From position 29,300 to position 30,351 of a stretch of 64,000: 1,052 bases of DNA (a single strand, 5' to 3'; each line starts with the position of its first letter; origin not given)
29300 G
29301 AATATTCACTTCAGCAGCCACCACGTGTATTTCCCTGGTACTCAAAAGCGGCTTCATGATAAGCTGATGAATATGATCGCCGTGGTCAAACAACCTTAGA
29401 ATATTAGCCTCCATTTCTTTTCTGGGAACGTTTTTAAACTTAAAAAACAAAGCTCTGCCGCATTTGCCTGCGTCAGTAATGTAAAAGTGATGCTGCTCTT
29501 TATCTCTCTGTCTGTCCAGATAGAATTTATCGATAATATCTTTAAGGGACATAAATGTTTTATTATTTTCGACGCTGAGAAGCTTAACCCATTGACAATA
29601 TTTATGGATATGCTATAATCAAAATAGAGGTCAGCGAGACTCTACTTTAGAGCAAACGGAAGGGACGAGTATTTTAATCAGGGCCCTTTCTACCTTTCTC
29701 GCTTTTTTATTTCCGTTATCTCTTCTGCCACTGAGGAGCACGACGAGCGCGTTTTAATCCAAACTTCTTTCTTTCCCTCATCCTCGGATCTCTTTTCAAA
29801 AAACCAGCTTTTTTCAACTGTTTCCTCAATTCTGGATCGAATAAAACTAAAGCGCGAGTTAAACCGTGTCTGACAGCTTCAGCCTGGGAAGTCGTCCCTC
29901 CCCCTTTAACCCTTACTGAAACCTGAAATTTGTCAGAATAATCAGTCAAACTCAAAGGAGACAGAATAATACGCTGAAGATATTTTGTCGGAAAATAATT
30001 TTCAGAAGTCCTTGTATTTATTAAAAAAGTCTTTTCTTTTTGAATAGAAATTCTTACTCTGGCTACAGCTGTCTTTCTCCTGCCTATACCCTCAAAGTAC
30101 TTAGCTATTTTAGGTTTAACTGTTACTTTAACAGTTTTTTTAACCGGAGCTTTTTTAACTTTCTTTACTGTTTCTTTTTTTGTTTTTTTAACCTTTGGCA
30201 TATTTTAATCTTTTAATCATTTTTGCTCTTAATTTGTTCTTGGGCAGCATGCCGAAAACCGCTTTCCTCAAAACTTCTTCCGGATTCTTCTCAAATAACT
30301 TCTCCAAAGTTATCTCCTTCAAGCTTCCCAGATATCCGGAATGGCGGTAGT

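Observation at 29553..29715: Second promoter-to-terminator mini-locus between rpsI and the Cas4-like gene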

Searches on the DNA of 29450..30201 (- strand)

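Call 6: search_rna_families(source=window, start=29450, end=29800, threshold=evalue, max_evalue=10, show_alignments=3)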
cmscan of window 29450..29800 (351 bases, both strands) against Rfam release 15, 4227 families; matches with E-value up to 10: 1.
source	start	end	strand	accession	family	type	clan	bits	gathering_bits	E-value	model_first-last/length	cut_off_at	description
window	29609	29718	-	RF01776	RatA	Gene; antitoxin;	-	19.8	49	4.5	1-91/91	no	RNA anti-toxin A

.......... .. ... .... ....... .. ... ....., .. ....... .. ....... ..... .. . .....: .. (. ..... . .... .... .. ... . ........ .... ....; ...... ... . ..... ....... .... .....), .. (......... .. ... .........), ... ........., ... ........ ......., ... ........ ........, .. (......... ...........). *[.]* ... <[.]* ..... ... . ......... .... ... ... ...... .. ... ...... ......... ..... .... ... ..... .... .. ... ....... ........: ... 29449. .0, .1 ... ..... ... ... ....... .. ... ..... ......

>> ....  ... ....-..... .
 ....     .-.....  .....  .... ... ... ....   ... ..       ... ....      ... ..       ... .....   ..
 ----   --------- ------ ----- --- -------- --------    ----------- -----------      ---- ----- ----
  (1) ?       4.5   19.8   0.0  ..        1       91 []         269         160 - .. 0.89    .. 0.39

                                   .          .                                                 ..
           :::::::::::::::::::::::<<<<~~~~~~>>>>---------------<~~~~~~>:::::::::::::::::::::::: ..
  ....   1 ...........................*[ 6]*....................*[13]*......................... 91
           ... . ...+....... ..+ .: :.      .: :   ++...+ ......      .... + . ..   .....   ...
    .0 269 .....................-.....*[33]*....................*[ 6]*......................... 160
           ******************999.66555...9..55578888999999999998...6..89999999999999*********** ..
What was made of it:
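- On Any Rfam 15 family (4227 models), including RatA RF01776, GadY and Bacteria_small_SRP: The only hit at E <= 10 in 29450-29800 is RatA, 19.8 bits against 49 (call 6).
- Closest known: Type I toxin-antitoxin RNAs such as RatA/TxpA. Different: The match is 19.8 bits against a gathering score of 49, with E = 4.5 (call 6).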

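Call 22: search_rna_families(sources=[L144, L031, L065, L072, L038, L081, L019, L001], threshold=gathering)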
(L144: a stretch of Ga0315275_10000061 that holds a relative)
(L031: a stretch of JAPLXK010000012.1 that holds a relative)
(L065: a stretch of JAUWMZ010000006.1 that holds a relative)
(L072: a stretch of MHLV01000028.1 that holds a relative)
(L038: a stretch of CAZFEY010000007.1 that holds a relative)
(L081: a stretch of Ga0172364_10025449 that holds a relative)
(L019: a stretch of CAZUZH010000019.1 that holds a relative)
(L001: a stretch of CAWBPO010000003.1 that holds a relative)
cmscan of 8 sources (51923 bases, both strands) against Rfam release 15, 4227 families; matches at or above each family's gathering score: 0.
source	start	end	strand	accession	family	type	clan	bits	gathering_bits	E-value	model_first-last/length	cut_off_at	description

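Call 23: search_rna_families(sources=[L144, L031, L065, L072, L038, L019], threshold=evalue, max_evalue=5)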
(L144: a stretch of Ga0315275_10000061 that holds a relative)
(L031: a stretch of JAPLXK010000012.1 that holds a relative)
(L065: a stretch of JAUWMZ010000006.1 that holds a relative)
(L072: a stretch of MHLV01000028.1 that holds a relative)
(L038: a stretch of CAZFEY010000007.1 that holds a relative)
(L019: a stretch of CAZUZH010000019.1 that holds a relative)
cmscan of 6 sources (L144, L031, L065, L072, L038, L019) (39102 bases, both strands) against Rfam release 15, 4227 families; matches with E-value up to 5: 5.
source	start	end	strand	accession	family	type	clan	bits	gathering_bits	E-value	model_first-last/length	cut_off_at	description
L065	993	1058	-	RF04344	Plastid-psbA-3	Cis-reg;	CL00153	28.7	48.4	0.23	1-57/57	no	Plastid-psbA-3 3UTR RNA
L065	484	560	+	RF00140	Alpha_RBS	Cis-reg;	-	27.3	38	0.017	1-110/110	no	Alpha operon ribosome binding site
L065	964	1062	-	RF00616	LhrC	Gene; sRNA;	CL00114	27.2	110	4.1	1-111/111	no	Listeria LhrC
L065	5903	5947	+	RF01895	mir-193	Gene; miRNA;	-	21.7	55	1.7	16-61/76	no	mir-193 microRNA precursor family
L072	2810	2865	+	RF01962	RMST_1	Gene; lncRNA;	-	19.8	40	2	1-61/61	no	Rhabdomyosarcoma 2 associated transcript conserved region 1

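Call 34: build_rna_model(alignment_id=A1, structure=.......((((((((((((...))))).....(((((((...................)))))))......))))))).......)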
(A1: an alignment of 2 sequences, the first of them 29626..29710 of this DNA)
Model R1 built from alignment A1 (2 sequences, 85 columns); structure: as given.
model positions 85; base pairs 19; branch points 1; effective number of sequences 0.99; information 0.67 bits per position. Calibrated on 0.2 Mb of random sequence (short: E-values are rough).
structure used (alignment columns):
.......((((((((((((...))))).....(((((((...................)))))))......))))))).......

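Call 36: search_with_rna_model(model_id=R1, sources=[window, L001, L002, L003, L004, L005, L006, L007, L008, L009, L010, L011, L012, L013, L014, L015, L016, L017, L018, L019, L020, L021, L022, L023, L024, L025, L026, L027, L028, L029, L030, L031, L032, L033, L034, L035, L036, L037, L038, L039, L040, L041, L042, L043, L044, L045, L046, L047, L048, L049, L050, L051, L052, L053, L054, L055, L056, L057, L058, L059, L060, L061, L062, L063, L064, L065, L066, L067, L068, L069, L070, L071, L072, L073, L074, L075, L076, L077, L078, L079, L080, L081, L082, L083, L084, L085, L086, L087, L088, L089, L090, L091, L092, L093, L094, L095, L096, L097, L098, L099], max_evalue=10)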
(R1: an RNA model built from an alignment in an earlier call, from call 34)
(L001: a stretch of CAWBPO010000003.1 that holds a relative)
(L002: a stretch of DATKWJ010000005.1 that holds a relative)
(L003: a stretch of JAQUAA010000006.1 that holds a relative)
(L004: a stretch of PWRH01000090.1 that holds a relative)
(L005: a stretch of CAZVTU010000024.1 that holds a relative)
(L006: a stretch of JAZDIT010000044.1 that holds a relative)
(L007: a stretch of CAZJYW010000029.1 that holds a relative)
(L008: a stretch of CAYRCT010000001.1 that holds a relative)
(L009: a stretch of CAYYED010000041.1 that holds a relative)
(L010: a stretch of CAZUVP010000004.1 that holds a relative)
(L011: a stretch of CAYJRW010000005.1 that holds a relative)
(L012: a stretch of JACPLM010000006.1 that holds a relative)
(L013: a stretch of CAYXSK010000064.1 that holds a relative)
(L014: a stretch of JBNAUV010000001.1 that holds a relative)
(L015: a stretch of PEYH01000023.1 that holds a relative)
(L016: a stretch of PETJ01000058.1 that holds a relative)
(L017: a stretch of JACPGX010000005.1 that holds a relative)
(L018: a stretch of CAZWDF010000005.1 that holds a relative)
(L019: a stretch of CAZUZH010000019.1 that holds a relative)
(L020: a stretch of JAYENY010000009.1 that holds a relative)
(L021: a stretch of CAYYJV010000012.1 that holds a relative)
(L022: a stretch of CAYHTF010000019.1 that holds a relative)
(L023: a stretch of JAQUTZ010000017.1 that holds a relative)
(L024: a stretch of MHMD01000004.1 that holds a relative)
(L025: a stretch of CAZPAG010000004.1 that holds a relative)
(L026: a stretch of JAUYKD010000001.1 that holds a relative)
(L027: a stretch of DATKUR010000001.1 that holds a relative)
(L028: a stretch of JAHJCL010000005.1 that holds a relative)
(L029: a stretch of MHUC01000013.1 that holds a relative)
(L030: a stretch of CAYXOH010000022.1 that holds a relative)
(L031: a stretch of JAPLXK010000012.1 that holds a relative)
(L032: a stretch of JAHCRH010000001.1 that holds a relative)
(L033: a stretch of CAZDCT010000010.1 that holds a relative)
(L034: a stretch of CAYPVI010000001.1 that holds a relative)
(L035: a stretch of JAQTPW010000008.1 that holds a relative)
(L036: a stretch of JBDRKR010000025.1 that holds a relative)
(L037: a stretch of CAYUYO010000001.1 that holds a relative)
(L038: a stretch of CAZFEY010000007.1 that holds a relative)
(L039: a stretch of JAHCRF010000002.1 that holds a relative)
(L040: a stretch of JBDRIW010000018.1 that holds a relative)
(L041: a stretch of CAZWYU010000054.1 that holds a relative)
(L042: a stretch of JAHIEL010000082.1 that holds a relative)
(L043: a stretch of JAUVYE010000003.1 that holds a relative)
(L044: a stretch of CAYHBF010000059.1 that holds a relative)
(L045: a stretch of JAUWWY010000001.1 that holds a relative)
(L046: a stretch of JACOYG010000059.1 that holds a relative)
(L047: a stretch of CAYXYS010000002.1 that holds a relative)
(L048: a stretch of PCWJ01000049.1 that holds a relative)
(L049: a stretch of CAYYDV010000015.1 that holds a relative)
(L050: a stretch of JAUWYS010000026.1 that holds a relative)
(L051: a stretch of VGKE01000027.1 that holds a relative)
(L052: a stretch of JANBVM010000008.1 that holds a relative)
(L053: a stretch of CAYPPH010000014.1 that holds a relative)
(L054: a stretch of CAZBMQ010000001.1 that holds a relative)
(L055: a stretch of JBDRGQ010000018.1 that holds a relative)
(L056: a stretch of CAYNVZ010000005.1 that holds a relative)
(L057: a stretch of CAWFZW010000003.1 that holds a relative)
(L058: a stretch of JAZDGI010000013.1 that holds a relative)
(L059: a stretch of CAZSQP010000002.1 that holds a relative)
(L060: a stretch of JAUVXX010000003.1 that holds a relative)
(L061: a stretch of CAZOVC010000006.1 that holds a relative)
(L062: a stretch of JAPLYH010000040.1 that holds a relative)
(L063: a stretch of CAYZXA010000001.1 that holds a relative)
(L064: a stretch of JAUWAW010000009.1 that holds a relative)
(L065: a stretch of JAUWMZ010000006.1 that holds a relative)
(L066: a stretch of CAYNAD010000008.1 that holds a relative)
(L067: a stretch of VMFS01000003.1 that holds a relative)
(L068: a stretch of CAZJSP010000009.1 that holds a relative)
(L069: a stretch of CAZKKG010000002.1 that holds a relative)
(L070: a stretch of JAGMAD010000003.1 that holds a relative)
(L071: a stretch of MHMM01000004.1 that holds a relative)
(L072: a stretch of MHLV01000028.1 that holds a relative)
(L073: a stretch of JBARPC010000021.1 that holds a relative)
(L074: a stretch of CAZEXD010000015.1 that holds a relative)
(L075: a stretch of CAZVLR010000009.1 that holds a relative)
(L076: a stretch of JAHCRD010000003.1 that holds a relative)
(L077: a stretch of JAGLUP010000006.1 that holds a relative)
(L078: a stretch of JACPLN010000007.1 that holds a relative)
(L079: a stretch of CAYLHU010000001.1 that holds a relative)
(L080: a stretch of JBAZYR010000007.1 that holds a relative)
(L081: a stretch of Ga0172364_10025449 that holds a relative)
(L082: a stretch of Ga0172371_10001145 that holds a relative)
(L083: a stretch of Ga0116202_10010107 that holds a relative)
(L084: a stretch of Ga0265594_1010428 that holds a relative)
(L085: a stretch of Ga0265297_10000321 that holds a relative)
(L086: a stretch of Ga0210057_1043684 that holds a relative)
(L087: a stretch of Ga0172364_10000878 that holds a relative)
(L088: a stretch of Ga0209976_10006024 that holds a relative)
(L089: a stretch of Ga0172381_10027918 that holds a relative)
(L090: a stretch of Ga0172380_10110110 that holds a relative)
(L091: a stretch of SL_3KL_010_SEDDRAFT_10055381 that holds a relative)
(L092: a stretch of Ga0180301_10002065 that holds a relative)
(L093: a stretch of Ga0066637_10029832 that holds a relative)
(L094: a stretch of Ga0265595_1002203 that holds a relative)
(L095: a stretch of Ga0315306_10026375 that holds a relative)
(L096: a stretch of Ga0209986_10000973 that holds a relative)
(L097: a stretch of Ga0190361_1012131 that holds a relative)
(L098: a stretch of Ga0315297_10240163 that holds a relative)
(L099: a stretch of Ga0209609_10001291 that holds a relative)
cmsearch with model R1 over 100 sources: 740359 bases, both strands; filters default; matches with E-value up to 10: 10.
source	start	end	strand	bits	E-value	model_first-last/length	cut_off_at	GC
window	29626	29710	+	119.9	2e-26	1-85/85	no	0.44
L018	140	206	+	14.9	2.6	1-85/85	no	0.28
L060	2149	2223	-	14.8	2.6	1-85/85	no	0.33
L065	6347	6417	-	14.1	4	1-85/85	no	0.25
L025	6821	6890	-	13.4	6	1-85/85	no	0.29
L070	2612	2649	-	13.3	6.3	1-85/85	no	0.34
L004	2412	2509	-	13.2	6.7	1-85/85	no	0.34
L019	4169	4241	+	13.2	6.8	1-85/85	no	0.26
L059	4043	4120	+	13.1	6.8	1-85/85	no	0.27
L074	3145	3222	-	12.9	7.8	1-85/85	no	0.31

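Call 37: search_with_rna_model(model_id=R1, sources=[L100, L101, L102, L103, L104, L105, L106, L107, L108, L109, L110, L111, L112, L113, L114, L115, L116, L117, L118, L119, L120, L121, L122, L123, L124, L125, L126, L127, L128, L129, L130, L131, L132, L133, L134, L135, L136, L137, L138, L139, L140, L141, L142, L143, L144, L145, L146, L147, L148, L149, L150, L151, L152, L153, L154, L155, L156, L157, L158, L159, L160, L161, L162, L163, L164, L165, L166, L167, L168, L169, L170, L171, L172, L173, L174], max_evalue=10)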
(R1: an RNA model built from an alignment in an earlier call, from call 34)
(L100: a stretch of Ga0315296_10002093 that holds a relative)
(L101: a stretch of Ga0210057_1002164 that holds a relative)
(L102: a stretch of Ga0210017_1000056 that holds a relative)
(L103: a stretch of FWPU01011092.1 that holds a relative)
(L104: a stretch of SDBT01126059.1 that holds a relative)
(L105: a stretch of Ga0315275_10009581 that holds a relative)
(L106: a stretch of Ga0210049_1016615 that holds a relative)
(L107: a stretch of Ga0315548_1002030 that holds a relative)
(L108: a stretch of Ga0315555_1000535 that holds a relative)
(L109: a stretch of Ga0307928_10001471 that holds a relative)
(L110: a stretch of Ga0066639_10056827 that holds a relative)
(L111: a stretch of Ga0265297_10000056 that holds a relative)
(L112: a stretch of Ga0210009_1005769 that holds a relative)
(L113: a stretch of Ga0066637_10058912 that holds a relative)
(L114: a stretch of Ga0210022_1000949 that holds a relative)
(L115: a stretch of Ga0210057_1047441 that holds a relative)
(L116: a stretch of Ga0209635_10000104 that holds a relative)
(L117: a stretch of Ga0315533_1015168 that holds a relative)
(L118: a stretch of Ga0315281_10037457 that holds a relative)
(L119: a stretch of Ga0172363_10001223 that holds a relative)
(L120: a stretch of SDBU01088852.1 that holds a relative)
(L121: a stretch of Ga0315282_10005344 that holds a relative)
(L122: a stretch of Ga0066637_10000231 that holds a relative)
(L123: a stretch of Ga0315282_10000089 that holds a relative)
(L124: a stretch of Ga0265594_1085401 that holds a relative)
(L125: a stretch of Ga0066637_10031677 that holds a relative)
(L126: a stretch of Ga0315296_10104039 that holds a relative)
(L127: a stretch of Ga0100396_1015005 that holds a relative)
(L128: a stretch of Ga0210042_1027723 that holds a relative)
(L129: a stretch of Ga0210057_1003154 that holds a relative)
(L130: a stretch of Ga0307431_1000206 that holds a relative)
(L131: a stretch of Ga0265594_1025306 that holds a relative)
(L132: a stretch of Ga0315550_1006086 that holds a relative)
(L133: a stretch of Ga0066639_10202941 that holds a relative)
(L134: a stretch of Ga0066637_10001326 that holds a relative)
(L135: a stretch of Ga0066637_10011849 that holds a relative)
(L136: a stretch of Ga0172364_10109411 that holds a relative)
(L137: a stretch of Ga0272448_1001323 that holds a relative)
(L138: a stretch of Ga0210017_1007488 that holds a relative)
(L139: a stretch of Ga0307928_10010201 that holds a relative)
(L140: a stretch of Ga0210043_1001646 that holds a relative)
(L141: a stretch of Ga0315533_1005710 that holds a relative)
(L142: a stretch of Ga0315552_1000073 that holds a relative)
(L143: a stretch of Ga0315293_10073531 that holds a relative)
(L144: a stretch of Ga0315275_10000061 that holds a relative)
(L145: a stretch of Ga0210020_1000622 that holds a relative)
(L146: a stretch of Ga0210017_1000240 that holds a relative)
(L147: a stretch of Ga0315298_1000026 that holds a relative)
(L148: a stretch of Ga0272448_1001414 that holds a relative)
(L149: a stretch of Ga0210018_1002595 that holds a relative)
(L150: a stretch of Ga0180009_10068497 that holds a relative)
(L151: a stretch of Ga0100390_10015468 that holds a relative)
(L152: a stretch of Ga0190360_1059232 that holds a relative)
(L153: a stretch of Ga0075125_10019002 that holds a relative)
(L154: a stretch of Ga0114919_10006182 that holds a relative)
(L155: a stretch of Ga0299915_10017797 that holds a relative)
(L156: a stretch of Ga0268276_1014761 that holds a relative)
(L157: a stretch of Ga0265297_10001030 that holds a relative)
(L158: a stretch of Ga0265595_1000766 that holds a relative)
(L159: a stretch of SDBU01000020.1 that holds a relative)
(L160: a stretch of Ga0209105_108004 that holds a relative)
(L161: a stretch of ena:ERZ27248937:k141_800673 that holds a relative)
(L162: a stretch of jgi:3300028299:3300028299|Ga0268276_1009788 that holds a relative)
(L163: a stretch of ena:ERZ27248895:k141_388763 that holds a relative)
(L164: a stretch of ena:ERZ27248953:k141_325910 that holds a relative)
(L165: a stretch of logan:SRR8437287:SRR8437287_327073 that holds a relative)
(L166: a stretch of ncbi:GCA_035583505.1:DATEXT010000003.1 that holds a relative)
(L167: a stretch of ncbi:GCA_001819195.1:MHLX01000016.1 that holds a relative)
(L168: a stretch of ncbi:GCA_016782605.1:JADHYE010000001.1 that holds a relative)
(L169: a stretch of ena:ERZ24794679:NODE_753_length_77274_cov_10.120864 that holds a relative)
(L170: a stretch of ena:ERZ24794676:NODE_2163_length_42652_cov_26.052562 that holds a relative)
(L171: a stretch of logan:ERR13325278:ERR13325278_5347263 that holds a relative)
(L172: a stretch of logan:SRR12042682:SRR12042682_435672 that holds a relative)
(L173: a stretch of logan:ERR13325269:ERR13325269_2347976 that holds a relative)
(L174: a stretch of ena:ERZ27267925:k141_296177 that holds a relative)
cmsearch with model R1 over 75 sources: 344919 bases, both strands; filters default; matches with E-value up to 10: 15.
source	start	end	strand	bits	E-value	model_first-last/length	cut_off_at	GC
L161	2843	2927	-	119.9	9.3e-27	1-85/85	no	0.44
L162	2779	2863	-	119.9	9.3e-27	1-85/85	no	0.44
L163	435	519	-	119.9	9.3e-27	1-85/85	no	0.44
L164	57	141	-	119.9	9.3e-27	1-85/85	no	0.44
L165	67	151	-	119.9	9.3e-27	1-85/85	no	0.44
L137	121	203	-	16.2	0.55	1-85/85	no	0.28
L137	47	105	-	13.4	2.8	1-85/85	no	0.32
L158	5821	5890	-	13.4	2.8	1-85/85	no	0.29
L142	5850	5922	+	13.2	3.2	1-85/85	no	0.26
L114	2489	2572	+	11.9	6.5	1-85/85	no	0.35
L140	528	611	+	11.9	6.5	1-85/85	no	0.35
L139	355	445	-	11.8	6.9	1-85/85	no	0.26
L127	3341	3422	-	11.6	7.6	1-85/85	no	0.49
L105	1233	1304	+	11.5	8.1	1-85/85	no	0.42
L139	5463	5533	+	11.2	9.9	1-85/85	no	0.38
